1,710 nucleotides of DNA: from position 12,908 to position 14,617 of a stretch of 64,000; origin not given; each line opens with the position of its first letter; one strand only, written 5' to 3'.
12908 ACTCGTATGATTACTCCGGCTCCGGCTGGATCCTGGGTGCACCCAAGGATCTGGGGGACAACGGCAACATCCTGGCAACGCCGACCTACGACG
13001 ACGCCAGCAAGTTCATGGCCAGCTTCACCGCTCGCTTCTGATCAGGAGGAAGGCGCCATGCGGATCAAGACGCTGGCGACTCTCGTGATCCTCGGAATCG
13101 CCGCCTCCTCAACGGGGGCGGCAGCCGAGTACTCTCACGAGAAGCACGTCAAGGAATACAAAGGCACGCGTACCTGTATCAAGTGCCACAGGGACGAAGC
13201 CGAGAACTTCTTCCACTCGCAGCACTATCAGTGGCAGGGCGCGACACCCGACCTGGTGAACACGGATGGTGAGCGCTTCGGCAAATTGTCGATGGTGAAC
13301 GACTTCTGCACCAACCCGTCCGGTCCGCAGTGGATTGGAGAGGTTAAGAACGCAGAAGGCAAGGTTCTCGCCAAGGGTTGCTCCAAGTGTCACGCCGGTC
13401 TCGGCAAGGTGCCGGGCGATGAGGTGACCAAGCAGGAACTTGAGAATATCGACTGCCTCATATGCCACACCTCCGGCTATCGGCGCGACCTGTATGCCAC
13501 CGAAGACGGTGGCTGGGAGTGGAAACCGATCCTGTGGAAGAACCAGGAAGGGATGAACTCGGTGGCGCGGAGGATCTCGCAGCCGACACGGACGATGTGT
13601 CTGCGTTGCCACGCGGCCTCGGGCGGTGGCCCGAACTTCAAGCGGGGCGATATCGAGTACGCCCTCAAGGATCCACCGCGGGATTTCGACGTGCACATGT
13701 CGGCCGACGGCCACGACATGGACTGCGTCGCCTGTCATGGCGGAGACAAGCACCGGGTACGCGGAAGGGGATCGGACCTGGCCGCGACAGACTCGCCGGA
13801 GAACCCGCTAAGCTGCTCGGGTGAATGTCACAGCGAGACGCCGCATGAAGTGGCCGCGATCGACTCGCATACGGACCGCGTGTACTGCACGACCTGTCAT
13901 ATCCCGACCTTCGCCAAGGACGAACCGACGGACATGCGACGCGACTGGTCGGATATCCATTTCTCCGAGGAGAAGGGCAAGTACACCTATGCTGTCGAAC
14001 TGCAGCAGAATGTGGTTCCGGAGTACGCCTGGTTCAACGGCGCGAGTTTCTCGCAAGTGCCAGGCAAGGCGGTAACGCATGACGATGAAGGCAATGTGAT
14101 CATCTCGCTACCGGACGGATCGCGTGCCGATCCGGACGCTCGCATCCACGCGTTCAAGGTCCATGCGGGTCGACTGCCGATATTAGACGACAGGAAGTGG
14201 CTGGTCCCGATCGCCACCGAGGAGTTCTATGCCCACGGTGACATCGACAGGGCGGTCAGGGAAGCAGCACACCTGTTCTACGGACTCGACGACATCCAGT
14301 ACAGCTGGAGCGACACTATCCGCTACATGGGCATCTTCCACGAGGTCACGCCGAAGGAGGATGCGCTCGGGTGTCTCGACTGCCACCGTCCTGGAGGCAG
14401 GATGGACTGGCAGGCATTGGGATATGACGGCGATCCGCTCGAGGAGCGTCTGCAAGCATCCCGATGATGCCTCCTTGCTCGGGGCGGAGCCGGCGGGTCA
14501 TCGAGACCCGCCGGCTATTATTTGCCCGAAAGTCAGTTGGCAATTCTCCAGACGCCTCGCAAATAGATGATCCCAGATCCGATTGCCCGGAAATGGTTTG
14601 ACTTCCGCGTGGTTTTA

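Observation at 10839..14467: Monohaem cytochrome c, coiled-coil outer-membrane barrel and octahaem cytochrome: a candidate porin-cytochrome conduit or OTR-like module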

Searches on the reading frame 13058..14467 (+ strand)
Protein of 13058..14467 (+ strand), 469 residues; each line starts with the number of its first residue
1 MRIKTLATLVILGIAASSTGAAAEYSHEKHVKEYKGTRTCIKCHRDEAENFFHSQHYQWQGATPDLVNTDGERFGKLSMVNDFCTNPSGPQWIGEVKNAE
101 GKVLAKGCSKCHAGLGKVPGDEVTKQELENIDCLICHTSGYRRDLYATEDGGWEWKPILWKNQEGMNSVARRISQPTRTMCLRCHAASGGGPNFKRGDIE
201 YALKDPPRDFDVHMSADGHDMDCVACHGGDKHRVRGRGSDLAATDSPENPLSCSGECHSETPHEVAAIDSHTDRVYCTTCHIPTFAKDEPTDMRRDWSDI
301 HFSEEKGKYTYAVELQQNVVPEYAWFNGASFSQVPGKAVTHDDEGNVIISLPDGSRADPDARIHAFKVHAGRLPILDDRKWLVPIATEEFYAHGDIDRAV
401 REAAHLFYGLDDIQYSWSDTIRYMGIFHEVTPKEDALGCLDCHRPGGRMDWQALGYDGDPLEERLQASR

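Call 3: search_protein_families(library=pfam, proteins=[window:13058-14467:+], max_evalue=0.1)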
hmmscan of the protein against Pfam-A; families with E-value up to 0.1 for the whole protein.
window:13058-14467:+ (469 aa): 6 families
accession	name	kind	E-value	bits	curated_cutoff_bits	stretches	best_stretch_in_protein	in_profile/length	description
PF11783.13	Cytochrome_cB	-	2.4e-25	89.8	22.1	1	291-445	19-172/173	Cytochrome c bacterial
PF14522.11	Cytochrome_C7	-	8.7e-10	38.7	24.8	2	105-185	13-66/67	Cytochrome c7 and related cytochrome c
PF22113.1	Mtrc-MtrF_II-IV_dom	-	1.7e-08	34.6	30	1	27-231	18-167/176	Outer membrane cytochrome MtrC/MtrF-like, domains II/IV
PF14537.11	Cytochrom_c3_2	-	0.00026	21.8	25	0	107-186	8-65/79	Cytochrome c3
PF09699.15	Paired_CXXCH_1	-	0.0032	17.6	20.6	0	104-139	4-38/41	Doubled CXXCH motif (Paired_CXXCH_1)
PF13435.11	Cytochrome_C554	-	0.092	14.1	20.8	0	39-138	1-84/84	Cytochrome c554 and c-prime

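Call 4: search_protein_families(library=ncbifam, proteins=[window:13058-14467:+], max_evalue=0.1)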
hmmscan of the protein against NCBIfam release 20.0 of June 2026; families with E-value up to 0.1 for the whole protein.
window:13058-14467:+ (469 aa): 10 families
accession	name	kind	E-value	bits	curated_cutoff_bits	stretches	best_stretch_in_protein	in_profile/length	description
TIGR04315.1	octaheme_Shew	subfamily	6.9e-91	305.4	375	1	37-456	20-440/440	tetrathionate reductase family octaheme c-type cytochrome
TIGR04314.1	methano7heme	equivalog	9e-10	37.9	250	2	199-344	199-339/494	methanogenesis multiheme c-type cytochrome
TIGR03508.1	decahem_SO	subfamily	1.4e-09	37.8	192.2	2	36-140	1-104/258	DmsE family decaheme c-type cytochrome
NF041028.1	decahem_GSU2203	exception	2.3e-06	27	325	1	26-141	25-136/317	GSU2203 family decaheme c-type cytochrome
TIGR03153.1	cytochr_NrfH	equivalog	0.0021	18.1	134.2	0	95-138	92-134/138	cytochrome c nitrite reductase small subunit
NF040967.1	cytc_ExtN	equivalog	0.0094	14.8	200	0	99-139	194-233/415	selenite/tellurite reduction operon c-type cytochrome ExtN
TIGR04257.1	nanowire_3heme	domain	0.012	15.8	40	0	21-50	11-36/75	c(7)-type cytochrome triheme domain-containing protein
NF040968.1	FeS_ExtO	equivalog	0.012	14.4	200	1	99-139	194-233/416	selenite/tellurite reduction operon b-type cytochrome iron-sulfur cluster-binding subunit ExtO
NF008659.0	PRK11659.1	equivalog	0.04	13.6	184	0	10-58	17-66/188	cytochrome c nitrite reductase pentaheme subunit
TIGR02376.1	Cu_nitrite_red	equivalog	0.085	12.2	296.3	0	300-364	182-243/326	copper-containing nitrite reductase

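Call 10: search_solved_structures(query=window:13058-14467:+, max_evalue=0.01, show_alignments=2)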
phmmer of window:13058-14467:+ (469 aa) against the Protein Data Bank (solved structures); distinct sequences matched with E-value up to 0.01: 2.
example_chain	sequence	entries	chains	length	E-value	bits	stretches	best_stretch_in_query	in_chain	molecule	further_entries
1sp3_A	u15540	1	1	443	1e-57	199.2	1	37-464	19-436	cytochrome c, putative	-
9eov_A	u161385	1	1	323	0.0029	19.6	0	38-147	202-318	Extracellular iron oxide respiratory system surface decaheme cytochrome c component MtrC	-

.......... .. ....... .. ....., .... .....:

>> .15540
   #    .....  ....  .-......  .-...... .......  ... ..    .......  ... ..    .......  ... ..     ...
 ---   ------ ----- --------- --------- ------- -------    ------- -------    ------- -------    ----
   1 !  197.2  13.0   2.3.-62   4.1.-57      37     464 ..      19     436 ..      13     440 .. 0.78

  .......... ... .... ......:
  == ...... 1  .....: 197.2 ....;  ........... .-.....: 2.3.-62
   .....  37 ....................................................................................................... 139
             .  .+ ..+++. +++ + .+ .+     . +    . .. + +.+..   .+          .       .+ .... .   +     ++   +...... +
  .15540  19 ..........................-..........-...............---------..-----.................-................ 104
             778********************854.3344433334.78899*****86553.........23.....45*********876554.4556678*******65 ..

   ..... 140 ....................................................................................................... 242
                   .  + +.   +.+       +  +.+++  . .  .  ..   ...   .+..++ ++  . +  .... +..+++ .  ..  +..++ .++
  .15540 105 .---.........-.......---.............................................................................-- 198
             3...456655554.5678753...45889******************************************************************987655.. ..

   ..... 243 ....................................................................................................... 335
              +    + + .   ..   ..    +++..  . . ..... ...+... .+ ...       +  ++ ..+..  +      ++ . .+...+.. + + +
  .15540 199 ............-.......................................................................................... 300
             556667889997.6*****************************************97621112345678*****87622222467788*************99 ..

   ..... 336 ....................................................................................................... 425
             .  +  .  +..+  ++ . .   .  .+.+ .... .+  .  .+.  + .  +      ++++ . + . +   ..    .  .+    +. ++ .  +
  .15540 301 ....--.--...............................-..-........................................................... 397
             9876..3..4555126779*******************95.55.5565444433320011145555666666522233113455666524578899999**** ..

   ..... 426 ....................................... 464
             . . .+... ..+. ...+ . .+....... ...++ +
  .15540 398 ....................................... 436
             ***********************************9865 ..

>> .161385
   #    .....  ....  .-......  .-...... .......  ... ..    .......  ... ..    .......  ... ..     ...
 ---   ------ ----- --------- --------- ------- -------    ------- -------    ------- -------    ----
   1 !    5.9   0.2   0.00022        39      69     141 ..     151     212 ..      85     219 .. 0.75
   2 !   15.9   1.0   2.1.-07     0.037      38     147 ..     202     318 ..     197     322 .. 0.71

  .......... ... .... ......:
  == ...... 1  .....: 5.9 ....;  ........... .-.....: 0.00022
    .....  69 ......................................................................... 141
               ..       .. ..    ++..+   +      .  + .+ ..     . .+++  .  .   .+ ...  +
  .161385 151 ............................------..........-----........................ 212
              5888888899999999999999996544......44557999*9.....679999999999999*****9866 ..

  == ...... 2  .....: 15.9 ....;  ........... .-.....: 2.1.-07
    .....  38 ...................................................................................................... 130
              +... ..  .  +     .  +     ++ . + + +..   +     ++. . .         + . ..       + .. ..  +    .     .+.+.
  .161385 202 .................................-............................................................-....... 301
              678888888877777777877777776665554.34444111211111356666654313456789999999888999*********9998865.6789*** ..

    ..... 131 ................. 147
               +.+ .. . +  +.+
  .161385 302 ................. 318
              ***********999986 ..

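Call 20: find_homologous_proteins(query=window:13058-14467:+, max_evalue=0.00001)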
Query window:13058-14467:+ (469 aa): 1130 proteins with E <= 0.00001 among 8000 candidates; the best 120 are listed.
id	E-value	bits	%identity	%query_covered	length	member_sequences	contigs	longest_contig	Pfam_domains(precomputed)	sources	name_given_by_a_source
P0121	0.0e+0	1097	96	100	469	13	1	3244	PF11783.14,PF14522.12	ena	-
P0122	2.9e-294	994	86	100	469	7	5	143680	PF11783.14,PF14522.12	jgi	jgi:hypothetical protein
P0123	5.0e-284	961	81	100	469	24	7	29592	PF11783.14,PF14522.12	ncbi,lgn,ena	ncbi:MAG: hypothetical protein PVJ48_02355 [Gammaproteobacteria bacterium]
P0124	2.4e-256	869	75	100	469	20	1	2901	PF11783.14,PF14522.12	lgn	-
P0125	4.1e-247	839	71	100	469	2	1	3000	PF11783.14,PF13435.12,PF14522.12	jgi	jgi:hypothetical protein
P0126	1.7e-236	804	71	94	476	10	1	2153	PF11783.14,PF14522.12,PF22113.2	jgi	jgi:hypothetical protein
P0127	5.2e-224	763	66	98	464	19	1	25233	PF11783.14,PF14537.12,PF14522.12,PF22113.2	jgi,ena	jgi:hypothetical protein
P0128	4.3e-219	746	63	97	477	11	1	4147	PF11783.14,PF14522.12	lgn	-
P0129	8.5e-217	739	64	99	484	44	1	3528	PF11783.14,PF14537.12,PF14522.12,PF22113.2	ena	-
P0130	1.4e-216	738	63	100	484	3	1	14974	PF11783.14,PF14537.12,PF14522.12,PF22113.2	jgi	jgi:hypothetical protein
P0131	2.9e-216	737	65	96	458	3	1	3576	PF11783.14,PF14537.12,PF14522.12,PF22113.2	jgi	jgi:hypothetical protein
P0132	7.9e-215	732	66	96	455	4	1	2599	PF11783.14,PF14537.12,PF14522.12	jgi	-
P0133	1.5e-213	728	70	88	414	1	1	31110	PF11783.14,PF14522.12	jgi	jgi:hypothetical protein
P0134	9.1e-213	726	62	100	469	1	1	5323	PF11783.14,PF14522.12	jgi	jgi:hypothetical protein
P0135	2.1e-211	721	64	97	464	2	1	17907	PF11783.14,PF14537.12,PF14522.12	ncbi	-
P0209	3.3e-193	661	61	94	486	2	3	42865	PF11783.14,PF14522.12,PF22113.2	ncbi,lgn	ncbi:MAG: tetrathionate reductase family octaheme c-type cytochrome [Acidobacteriota bacterium]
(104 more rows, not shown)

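Call 24: find_related_loci(query=A2, collection=genome_contigs, flank=6000)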
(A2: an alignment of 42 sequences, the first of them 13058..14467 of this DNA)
Query A2 (469 aa) in genome_contigs; peptide patterns used: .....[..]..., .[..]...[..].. (x = any residue, [..] = any of these).
598 stretches matched a pattern (row limit reached: there are more); 575 encode a relative of the query (tblastn E <= 1e-3); the best 80 are kept; 80 distinct loci.
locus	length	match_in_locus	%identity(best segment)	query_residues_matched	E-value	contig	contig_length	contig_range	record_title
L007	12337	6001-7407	93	1-469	0e+0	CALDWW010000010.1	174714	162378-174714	MAG: uncultured Gammaproteobacteria bacterium isolate N4_Bin_Bin_38_1 genome assembly, contig: c_000002671803, whole gen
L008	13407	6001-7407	81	1-469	0e+0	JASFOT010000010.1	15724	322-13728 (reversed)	MAG: Gammaproteobacteria bacterium isolate D0819M12metaG_Bin_189 D0819M12metaG_FD_scaffold_236_c1, whole genome shotgun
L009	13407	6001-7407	75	1-469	0e+0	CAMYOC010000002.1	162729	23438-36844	MAG: uncultured Gammaproteobacteria bacterium isolate FCS_Gamma_003 genome assembly, contig: scaffold_11, whole genome s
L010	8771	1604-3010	74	1-469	0e+0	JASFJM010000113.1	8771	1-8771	MAG: Gammaproteobacteria bacterium isolate D0608U02metaG_Bin_10 D0608U02metaG_FD_scaffold_34_c1, whole genome shotgun se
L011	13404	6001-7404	75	1-468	0e+0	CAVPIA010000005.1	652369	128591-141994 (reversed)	MAG: uncultured Gammaproteobacteria bacterium isolate MFD09964.bin.1.93 genome assembly, contig: contig_27020, whole gen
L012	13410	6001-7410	68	1-468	0e+0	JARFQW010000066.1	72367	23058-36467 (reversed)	MAG: Gammaproteobacteria bacterium isolate MAG_Ve_Sed_34 k141_8261270, whole genome shotgun sequence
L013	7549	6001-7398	63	6-465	0e+0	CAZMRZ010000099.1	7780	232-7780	MAG TPA_asm: uncultured Woeseiaceae bacterium isolate SRP155585_co2_43 genome assembly, contig: NODE_8018_length_7780_co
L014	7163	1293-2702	64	1-465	0e+0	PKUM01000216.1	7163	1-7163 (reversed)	MAG: Chromatiales bacterium isolate BM003 sc_5637, whole genome shotgun sequence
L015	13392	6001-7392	62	1-466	0e+0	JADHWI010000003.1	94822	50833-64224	MAG: Kiritimatiellae bacterium isolate BS750m-G23 BS-750m-C84, whole genome shotgun sequence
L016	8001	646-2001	60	17-468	0e+0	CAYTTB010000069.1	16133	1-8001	MAG TPA_asm: uncultured Thermoanaerobaculia bacterium isolate SRP216583_co2_235 genome assembly, contig: NODE_2726_lengt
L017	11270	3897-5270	58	6-465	0e+0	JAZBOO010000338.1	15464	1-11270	MAG: Candidatus Krumholzibacteriia bacterium isolate bin.63 k117_8320098, whole genome shotgun sequence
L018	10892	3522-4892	61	12-468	0e+0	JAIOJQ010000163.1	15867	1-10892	MAG: Thermoanaerobaculia bacterium isolate MAG_60 contig_92522, whole genome shotgun sequence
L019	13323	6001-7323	60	25-466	0e+0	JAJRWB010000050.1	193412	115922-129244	MAG: Candidatus Eisenbacteria bacterium isolate Dive96_bin2.117 k141_2577116, whole genome shotgun sequence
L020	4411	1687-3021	61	18-462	0e+0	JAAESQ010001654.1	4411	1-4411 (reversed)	MAG: bacterium isolate Ust_16 UstG_CONTIG5302839, whole genome shotgun sequence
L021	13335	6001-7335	60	24-468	0e+0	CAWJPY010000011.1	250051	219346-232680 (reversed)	MAG: uncultured Holophagae bacterium isolate MFD02923.bin.1.99 genome assembly, contig: contig_22780, whole genome shotg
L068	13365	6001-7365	56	5-461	0e+0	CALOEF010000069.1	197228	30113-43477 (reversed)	MAG: uncultured Planctomycetaceae bacterium isolate LOGT_bin.0230 genome assembly, contig: contig_29089, whole genome sh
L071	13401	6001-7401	56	4-468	0e+0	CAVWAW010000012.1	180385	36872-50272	MAG: uncultured Acidobacteriota bacterium isolate MFD03804.bin.1.249 genome assembly, contig: contig_27993, whole genome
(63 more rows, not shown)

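Call 84: search_protein_families(library=ncbifam, proteins=[L071:7838-8731:+, L068:8743-10563:+], max_evalue=0.01)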
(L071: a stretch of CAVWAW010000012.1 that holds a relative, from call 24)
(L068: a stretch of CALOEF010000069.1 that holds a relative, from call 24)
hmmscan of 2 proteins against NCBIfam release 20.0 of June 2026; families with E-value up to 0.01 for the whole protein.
L071:7838-8731:+ (298 aa): 9 families
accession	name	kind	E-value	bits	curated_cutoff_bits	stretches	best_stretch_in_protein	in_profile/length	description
NF041028.1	decahem_GSU2203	exception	2.2e-97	326.1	325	1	27-298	38-317/317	GSU2203 family decaheme c-type cytochrome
TIGR03508.1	decahem_SO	subfamily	2.1e-62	210.9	192.2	1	27-285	4-257/258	DmsE family decaheme c-type cytochrome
TIGR01905.1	paired_CXXCH_1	subfamily_domain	2.7e-17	62.4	25.2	2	198-233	1-37/41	doubled CXXCH domain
NF008659.0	PRK11659.1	equivalog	4.8e-12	46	184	2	27-141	48-172/188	cytochrome c nitrite reductase pentaheme subunit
TIGR03146.1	cyt_nit_nrfB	equivalog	1.2e-09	38.6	166.6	2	27-139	13-144/145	cytochrome c nitrite reductase pentaheme subunit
TIGR03153.1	cytochr_NrfH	equivalog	1.5e-06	28.3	134.2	0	124-235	23-136/138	cytochrome c nitrite reductase small subunit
NF049875.1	NetB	exception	6.9e-05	22.7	380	1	27-132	74-191/211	Nrf-like electron transfer protein NetB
TIGR04315.1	octaheme_Shew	subfamily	0.00012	21.3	375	1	41-120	177-250/440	tetrathionate reductase family octaheme c-type cytochrome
NF041198.1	UshA_like_PCGU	equivalog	0.001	17.7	275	1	28-97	445-509/519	UshA-like (seleno)protein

L068:8743-10563:+ (607 aa): 1 family
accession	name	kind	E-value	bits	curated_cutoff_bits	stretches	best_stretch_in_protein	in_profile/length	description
NF041027.1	GSU2204_Se_pt_1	equivalog_domain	1.7e-150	502.6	350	1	53-607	9-580/580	GSU2204 family CXXCH-containing (seleno)protein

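Call 85: search_protein_families(library=pfam, proteins=[L071:7838-8731:+, L068:8743-10563:+], max_evalue=0.01)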
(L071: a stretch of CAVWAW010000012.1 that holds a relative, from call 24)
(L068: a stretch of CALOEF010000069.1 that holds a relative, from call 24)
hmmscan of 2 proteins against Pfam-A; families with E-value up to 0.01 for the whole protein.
L071:7838-8731:+ (298 aa): 8 families
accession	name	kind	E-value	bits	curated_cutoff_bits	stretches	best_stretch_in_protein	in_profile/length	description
PF09699.15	Paired_CXXCH_1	-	2.5e-24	85.1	20.6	2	198-233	1-37/41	Doubled CXXCH motif (Paired_CXXCH_1)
PF14522.11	Cytochrome_C7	-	1.3e-11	44.6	24.8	4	153-210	10-67/67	Cytochrome c7 and related cytochrome c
PF22678.1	Cytochrom_c_NrfB-like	-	1e-09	39.2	27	1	59-133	1-78/89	Cytochrome c-type protein NrfB-like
PF22113.1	Mtrc-MtrF_II-IV_dom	-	1.6e-09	38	30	2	131-279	8-166/176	Outer membrane cytochrome MtrC/MtrF-like, domains II/IV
PF14537.11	Cytochrom_c3_2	-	2.6e-09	37.9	25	1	57-137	7-79/79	Cytochrome c3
PF13435.11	Cytochrome_C554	-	1.3e-07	32.9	20.8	1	87-121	46-84/84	Cytochrome c554 and c-prime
PF02085.21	Cytochrom_CIII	-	3e-06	28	22.9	0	99-187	18-101/101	Class III cytochrome C family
PF00684.25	DnaJ_CXXCXGXG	-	0.0013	19.4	32.7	1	88-137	14-63/65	DnaJ central domain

L068:8743-10563:+ (607 aa): 0 families
